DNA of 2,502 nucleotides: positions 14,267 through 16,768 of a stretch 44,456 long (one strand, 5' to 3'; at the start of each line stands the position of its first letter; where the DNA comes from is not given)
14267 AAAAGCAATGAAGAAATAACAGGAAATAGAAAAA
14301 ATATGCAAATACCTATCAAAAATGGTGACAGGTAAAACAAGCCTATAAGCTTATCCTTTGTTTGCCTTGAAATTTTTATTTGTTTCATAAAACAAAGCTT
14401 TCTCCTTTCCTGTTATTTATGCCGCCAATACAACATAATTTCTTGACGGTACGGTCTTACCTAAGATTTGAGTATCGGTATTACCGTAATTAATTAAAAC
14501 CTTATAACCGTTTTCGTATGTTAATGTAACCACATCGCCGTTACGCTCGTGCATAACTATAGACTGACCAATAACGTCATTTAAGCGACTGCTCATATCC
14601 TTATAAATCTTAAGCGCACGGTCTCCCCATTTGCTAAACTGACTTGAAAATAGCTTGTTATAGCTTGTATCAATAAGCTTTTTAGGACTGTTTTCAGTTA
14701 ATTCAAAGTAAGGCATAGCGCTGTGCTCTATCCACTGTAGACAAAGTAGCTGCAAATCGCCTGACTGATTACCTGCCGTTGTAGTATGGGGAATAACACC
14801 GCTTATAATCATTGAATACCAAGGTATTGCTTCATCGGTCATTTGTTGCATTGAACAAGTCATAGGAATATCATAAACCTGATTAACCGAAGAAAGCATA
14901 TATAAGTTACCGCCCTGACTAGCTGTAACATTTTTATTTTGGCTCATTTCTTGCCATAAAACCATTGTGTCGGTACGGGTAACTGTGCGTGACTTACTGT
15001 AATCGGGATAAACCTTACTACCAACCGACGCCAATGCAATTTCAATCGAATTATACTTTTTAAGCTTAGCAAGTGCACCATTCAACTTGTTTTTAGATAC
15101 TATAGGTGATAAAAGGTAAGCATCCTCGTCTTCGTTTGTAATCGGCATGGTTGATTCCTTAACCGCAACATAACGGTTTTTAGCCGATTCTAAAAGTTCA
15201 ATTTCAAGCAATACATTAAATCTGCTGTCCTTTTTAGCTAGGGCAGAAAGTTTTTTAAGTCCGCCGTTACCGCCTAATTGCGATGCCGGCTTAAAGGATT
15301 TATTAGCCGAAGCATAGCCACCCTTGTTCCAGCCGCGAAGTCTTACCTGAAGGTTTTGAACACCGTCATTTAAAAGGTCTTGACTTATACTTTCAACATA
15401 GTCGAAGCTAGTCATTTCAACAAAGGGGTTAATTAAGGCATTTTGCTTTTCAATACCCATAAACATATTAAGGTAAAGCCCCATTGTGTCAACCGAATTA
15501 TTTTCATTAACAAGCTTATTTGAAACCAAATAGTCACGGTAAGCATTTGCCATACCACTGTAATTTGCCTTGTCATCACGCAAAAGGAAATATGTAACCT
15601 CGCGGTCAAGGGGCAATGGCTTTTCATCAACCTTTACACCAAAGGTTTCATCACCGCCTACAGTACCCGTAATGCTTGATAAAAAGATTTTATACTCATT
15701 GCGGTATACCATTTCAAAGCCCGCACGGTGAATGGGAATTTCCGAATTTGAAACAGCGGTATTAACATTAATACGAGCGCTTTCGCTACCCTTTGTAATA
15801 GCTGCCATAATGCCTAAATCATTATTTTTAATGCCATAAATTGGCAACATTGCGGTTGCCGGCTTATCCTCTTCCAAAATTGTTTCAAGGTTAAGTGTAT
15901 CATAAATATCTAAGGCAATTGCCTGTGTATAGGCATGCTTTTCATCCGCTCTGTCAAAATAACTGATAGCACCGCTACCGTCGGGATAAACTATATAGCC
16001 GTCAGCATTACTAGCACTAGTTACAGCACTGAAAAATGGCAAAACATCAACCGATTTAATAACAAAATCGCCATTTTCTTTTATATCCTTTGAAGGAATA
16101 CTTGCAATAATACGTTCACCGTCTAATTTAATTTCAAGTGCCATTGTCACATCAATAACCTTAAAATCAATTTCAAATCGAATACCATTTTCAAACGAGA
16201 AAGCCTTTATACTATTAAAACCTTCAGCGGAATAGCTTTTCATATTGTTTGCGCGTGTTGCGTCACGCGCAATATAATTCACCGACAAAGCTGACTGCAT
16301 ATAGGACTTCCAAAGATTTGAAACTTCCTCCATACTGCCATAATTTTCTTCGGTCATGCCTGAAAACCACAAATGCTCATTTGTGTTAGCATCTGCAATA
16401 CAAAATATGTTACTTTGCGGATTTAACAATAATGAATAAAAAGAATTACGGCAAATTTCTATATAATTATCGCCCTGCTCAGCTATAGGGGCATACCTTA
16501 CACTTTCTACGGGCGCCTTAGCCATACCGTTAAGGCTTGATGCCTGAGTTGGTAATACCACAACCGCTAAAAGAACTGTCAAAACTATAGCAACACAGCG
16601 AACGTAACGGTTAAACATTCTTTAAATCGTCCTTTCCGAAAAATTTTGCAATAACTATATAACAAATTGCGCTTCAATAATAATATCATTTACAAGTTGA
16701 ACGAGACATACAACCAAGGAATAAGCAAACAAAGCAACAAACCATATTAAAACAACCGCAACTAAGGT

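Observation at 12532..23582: Seven-gene cassette: giant CBM-fused SBP plus two complete ABC permease pairs, split by an NHL-Yip1 membrane protein and a 733-aa secreted protein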

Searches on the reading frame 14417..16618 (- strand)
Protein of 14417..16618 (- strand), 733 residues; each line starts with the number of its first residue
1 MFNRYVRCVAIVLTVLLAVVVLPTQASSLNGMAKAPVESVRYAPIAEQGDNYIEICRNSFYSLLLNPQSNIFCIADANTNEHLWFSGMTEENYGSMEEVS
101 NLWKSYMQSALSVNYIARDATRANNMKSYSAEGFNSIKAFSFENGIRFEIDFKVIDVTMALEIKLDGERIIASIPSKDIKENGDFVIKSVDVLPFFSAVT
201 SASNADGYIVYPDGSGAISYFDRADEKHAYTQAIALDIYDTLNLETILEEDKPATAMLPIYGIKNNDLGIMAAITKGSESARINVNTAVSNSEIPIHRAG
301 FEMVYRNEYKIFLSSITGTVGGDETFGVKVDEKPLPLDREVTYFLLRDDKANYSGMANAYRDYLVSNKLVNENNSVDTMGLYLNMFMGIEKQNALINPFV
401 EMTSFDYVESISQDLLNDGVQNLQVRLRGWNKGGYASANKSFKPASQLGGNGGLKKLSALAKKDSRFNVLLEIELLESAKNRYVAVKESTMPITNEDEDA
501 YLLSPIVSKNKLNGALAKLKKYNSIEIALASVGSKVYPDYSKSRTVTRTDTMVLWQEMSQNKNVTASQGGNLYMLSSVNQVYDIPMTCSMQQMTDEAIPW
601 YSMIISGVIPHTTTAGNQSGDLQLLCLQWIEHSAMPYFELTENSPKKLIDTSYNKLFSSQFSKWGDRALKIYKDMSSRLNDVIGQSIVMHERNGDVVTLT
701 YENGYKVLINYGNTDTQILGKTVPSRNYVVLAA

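Call 4: search_protein_families(library=pfam, proteins=[window:14417-16618:-], max_evalue=0.01)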
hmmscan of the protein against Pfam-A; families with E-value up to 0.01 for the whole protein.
window:14417-16618:- (733 aa): 1 family
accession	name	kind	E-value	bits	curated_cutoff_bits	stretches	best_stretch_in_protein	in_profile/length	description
PF18952.6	DUF5696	-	4.7e-130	435.4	25.6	1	144-728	9-612/612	Family of unknown function (DUF5696)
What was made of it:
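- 14417..16618 (-): DUF5696 protein (733 aa). It has an N-terminal anchor or signal, a beta-sandwich, a (beta/alpha)8 barrel and a C-terminal beta domain, which is the GH129/GH101-like fold. Pfam 435 bits (call 4).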

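Call 7: search_protein_families(library=ncbifam, proteins=[window:14417-16618:-], max_evalue=0.001)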
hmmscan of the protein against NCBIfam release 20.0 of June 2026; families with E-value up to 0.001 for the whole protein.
window:14417-16618:- (733 aa): 0 families

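Call 8: find_homologous_proteins(query=window:14417-16618:-, max_evalue=0.00001)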
Query window:14417-16618:- (733 aa): 144 proteins with E <= 0.00001 among 8000 candidates; the best 120 are listed.
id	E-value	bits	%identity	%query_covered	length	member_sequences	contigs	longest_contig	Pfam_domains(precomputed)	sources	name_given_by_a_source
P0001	0.0e+0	1633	100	100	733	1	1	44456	PF18952.7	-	-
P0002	0.0e+0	1486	90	100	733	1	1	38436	PF18952.7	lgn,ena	-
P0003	0.0e+0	1485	90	100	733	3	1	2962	PF18952.7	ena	-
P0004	0.0e+0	1460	88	100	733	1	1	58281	PF18952.7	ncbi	-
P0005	0.0e+0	1293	79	100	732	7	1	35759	PF18952.7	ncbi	-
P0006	0.0e+0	1282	78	100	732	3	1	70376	PF18952.7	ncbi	-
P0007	0.0e+0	1117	66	100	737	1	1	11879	PF18952.7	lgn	-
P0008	0.0e+0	1060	64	100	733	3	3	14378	PF18952.7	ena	-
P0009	0.0e+0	1052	63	100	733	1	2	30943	PF18952.7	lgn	-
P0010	0.0e+0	1051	63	100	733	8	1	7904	PF18952.7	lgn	-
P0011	0.0e+0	1042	62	100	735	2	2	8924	PF18952.7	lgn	-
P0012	8.6e-224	763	48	99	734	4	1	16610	PF18952.7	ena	-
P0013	2.2e-223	762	48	99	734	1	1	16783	PF18952.7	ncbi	-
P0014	1.8e-217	742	49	94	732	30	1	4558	PF18952.7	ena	-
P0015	2.1e-213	729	47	99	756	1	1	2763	PF18952.7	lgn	-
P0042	7.1e-102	360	32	88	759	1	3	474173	PF18952.7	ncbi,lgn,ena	-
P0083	5.5e-89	318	33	85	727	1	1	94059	PF18952.7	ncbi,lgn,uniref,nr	ncbi:hypothetical protein SAMN02746089_00831 [Caldanaerobius fijiensis DSM 17918]|uniref:Uncharacter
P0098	5.3e-67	245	27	88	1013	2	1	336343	PF18952.7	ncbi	-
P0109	1.1e-46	178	26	93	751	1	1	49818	PF18952.7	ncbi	-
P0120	5.7e-37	146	24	80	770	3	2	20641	PF18952.7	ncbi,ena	-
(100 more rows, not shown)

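Call 10: find_related_loci(query=A1, collection=genome_contigs, flank=10000)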
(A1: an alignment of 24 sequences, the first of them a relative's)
Query A1 (733 aa) in genome_contigs; peptide patterns used: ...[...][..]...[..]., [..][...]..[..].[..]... (x = any residue, [..] = any of these).
600 stretches matched a pattern (row limit reached: there are more); 551 encode a relative of the query (tblastn E <= 1e-3); the best 80 are kept; 80 distinct loci.
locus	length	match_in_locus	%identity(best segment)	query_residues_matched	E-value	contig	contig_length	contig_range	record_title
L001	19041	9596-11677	35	45-730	2e-138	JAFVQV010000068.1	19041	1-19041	MAG: Clostridia bacterium isolate RGIG5311 Sheep_Colon-2__c346044, whole genome shotgun sequence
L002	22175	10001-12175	33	20-733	1e-117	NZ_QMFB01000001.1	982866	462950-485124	Paenibacillus contaminans strain CKOBP-6 scaffold1, whole genome shotgun sequence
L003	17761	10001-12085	31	50-731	1e-113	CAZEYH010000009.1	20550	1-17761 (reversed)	MAG TPA_asm: uncultured Clostridiaceae bacterium isolate SRP192927_co8_254 genome assembly, contig: NODE_2057_length_205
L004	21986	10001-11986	32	82-729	3e-101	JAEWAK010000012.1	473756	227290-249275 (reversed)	MAG: Bacillota bacterium isolate OH_PBB_206 k127_426608, whole genome shotgun sequence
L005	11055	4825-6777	32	80-731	3e-100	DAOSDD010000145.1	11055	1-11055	MAG TPA_asm: Clostridiales bacterium isolate AMR_MDS_1840 NODE_2270_length_11055_cov_5.000455, whole genome shotgun sequ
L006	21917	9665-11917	30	1-730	1e-98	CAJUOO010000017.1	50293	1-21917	MAG TPA_asm: uncultured Lachnospiraceae bacterium isolate MGBC164205 genome assembly, contig: MGBC164205.17, whole genom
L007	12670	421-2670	30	1-729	1e-98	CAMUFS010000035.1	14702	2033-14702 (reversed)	MAG TPA_asm: uncultured Clostridia bacterium isolate SRR14038243_bin.47_metawrap_v1.3_MAG genome assembly, contig: NODE.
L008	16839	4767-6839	31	52-730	1e-94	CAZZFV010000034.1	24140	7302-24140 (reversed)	MAG TPA_asm: uncultured Lachnospiraceae bacterium isolate binchicken_co354_404 genome assembly, contig: NODE_2022_length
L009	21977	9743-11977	29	7-733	2e-93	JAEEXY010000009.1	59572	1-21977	MAG: Lachnospiraceae bacterium isolate Tb.RUG.532 NODE_1446_length_59572_cov_1.906283, whole genome shotgun sequence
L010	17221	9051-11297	30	7-733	8e-94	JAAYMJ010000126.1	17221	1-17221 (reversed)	MAG: Clostridiaceae bacterium isolate AS20ysBPTH_182 43969_AS20, whole genome shotgun sequence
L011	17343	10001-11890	32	99-730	1e-92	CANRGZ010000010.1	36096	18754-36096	MAG: uncultured Lachnospiraceae bacterium isolate Lapin-033__bin20 genome assembly, contig: Lapin-033__NODE_878_length_3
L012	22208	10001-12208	30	9-730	1e-92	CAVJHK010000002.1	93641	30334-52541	Lachnospiraceae bacterium isolate H07634-L1_cleanbin_000041 genome assembly, contig: Spades_H07634-L1_contig_142, whole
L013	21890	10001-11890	32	99-730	6e-92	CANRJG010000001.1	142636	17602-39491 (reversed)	MAG: uncultured Lachnospiraceae bacterium isolate Lapin-020__bin95 genome assembly, contig: Lapin-020__NODE_61_length_14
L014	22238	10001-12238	29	9-731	4e-90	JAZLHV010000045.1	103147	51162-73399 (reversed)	MAG: Lachnospiraceae bacterium isolate T1900044980_TA20190042.MAGScoT_cleanbin_000008 SGB_4112_k141_1288693, whole genom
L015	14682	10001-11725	33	156-730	5e-89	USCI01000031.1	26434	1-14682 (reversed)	uncultured Ruminococcaceae bacterium isolate UMGS1591 genome assembly, contig: NODE_1135_length_26434_cov_6.672391, whol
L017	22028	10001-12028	30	52-731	2e-88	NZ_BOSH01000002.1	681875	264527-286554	Paenibacillus sp. J2TS4 sequence02, whole genome shotgun sequence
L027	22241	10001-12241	28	11-733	2e-80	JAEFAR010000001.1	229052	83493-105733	MAG: Lachnospiraceae bacterium isolate Tb.RUG.499 NODE_69_length_229052_cov_3.490728, whole genome shotgun sequence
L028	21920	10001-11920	32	98-723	3e-80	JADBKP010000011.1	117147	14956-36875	MAG: Limnochordales bacterium isolate Bu89 bin.89_contig11, whole genome shotgun sequence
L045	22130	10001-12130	25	19-733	2e-61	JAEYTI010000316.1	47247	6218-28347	MAG: Chloroflexota bacterium isolate OH_CBlB_125 k127_538365, whole genome shotgun sequence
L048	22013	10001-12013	28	43-692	7e-59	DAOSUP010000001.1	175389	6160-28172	MAG TPA_asm: Dictyoglomaceae bacterium isolate AMR_MDS_2186 NODE_41_length_175389_cov_83.017743, whole genome shotgun se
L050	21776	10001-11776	27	157-730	1e-57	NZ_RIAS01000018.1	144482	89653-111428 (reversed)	Paenibacillus amylolyticus strain 27C64 NODE_18_length_144482_cov_18.2247_ID_35, whole genome shotgun sequence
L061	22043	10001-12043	31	52-731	3e-101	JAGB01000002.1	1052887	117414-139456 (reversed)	Caldicoprobacter oshimai DSM 21659 K363DRAFT_scaffold00002.2_C, whole genome shotgun sequence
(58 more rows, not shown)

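Call 17: search_solved_structures(query=A1, max_evalue=10, show_alignments=2)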
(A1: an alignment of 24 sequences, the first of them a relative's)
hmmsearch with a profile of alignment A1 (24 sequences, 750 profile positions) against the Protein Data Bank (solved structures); distinct sequences matched with E-value up to 10: 8.
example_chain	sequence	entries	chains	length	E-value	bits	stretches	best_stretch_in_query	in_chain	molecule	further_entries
5wzn_A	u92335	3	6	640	1.1e-06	30.3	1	341-506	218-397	Alpha-N-acetylgalactosaminidase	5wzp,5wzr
5wzq_A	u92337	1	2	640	4.2e-06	28.4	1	341-507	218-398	Alpha-N-acetylgalactosaminidase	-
8rzg_A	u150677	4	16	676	0.00052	21.5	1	407-547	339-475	Conserved hypothetical periplasmic protein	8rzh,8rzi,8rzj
8rzk_A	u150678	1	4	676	0.00059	21.3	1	407-530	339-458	Conserved hypothetical periplasmic protein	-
5opq_A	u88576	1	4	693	0.00077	20.9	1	407-547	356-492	3,6-anhydro-D-galactosidase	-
4aef_A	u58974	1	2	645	0.054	14.8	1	413-541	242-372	NEOPULLULANASE (ALPHA-AMYLASE II)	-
1ea9_C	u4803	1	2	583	1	10.6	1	410-477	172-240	CYCLOMALTODEXTRINASE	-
9kfx_A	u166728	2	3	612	1.5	10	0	396-442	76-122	Synthetic PPR-DYW protein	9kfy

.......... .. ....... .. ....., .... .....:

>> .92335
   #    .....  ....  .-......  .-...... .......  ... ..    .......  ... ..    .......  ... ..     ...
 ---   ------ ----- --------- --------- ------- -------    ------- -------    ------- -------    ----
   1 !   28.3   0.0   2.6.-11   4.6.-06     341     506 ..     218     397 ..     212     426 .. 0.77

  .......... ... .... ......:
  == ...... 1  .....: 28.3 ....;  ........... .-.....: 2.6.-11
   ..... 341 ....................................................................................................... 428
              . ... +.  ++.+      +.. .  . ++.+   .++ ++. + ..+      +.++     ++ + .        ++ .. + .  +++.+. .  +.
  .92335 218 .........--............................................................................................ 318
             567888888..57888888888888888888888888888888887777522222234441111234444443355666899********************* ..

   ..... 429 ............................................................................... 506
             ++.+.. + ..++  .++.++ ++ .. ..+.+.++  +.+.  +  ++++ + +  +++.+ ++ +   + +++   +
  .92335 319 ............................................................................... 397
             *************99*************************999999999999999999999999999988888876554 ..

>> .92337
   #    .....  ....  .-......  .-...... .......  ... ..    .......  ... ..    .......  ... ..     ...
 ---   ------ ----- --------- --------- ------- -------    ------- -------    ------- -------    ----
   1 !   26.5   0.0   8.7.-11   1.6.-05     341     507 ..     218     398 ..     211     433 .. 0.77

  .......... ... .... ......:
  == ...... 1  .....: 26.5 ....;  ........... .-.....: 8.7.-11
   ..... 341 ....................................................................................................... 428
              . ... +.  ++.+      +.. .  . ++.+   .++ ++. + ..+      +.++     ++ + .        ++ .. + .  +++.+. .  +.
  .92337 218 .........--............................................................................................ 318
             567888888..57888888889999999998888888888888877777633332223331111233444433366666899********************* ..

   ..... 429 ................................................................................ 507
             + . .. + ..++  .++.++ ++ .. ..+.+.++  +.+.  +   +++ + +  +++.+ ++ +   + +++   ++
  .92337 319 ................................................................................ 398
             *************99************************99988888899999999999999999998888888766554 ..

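Call 26: find_encoding_contigs(protein=P0004, flank=10000, max_places=3)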
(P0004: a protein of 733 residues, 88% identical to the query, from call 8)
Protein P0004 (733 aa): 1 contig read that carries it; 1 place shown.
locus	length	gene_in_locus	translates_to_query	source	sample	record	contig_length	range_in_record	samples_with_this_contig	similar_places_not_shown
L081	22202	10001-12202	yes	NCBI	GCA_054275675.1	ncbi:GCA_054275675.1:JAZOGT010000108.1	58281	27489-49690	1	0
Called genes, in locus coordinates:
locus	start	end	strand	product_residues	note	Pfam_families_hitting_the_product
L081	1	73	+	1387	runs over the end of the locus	PF16351:DUF4979 (faint)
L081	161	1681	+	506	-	PF01547:SBP_bac_1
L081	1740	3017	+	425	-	PF24067:Beta-prop_BT_1020, PF13088:BNR_2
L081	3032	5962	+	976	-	PF13416:SBP_bac_8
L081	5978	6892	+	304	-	PF00528:BPD_transp_1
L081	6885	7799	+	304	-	PF00528:BPD_transp_1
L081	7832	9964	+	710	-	PF08450:SGL (faint), PF01436:NHL (faint), PF04893:Yip1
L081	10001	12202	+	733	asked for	PF18952:DUF5696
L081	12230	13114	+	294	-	PF00528:BPD_transp_1 (weak)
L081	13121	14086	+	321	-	PF00528:BPD_transp_1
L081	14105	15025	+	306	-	PF00701:DHDPS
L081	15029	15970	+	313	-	PF13088:BNR_2, PF02012:BNR (faint)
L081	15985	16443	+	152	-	PF04074:DUF386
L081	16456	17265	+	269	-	PF01261:AP_endonuc_2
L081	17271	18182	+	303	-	PF04616:Glyco_hydro_43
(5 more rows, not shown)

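Call 30: predict_structure(alignment_id=A1)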
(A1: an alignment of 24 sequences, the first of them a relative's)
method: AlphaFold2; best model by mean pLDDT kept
length: 733 residues; sequences in the alignment: 24
mean_pLDDT: 85.2   pTM: 0.87
mean pLDDT of the five models: 85.2, 84.8, 84.2, 82.6, 81.8
residues with pLDDT >= 90: 446; 70-90: 173; 50-70: 65; < 50: 49
segments of 3 or more residues with pLDDT < 50: 21-38, 315-323, 481-498
pLDDT, mean of each block of 10 residues (from residue 1): 61 66 32 44 83 93 94 95 93 88 93 89 80 93 94 94 96 95 91 93 80 94 83 90 72 86 95 95 89 85 86 47 59 87 96 97 95 86 92 69 96 97 95 74 91 95 95 77 38 42 82 90 91 84 74 92 92 93 91 91 95 90 95 95 82 63 93 96 95 95 97 94 96 90
secondary structure, 60 per line:
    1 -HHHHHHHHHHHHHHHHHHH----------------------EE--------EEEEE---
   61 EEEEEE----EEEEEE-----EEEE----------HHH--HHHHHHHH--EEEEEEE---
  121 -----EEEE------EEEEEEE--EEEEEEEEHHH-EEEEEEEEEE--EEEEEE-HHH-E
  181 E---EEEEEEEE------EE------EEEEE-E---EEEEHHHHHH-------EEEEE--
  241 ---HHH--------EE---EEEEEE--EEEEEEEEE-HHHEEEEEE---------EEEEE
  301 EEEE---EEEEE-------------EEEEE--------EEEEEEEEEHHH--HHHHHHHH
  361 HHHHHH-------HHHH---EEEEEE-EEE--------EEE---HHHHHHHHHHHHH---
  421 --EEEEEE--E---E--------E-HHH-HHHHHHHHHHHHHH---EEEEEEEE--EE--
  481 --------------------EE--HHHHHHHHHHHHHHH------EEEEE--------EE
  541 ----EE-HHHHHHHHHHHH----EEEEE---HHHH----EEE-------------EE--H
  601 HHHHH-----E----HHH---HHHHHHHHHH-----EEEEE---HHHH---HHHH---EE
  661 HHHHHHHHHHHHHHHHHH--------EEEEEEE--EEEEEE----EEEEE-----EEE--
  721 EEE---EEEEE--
elements in order (helices of 4 or more, strands of 3 or more residues): H2-20 E53-57 E61-66 E71-76 E82-85 H101-108 E111-117 E126-129 E136-142 E145-152 E157-166 E169-174 E185-192 E207-211 E217-220 H221-226 E234-238 E260-265 E268-276 E281-286 E296-304 E308-312 E326-330 E339-347 H353-366 H374-377 E381-386 E388-390 E399-401 H405-417 E423-428 H450-463 E467-474 H505-519 E526-530 H548-559 E564-568 H572-575 E580-582 H600-605 H622-631 E637-641 H645-648 H652-655 H661-678 E687-693 E696-701 E706-710 E716-718 E721-723 E727-731
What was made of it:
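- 14417..16618 (-): AF2 model pLDDT 85, pTM 0.87 (call 30).
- On CAZy GH129 (and GH129-like DagB family): AF2 model (call 30).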
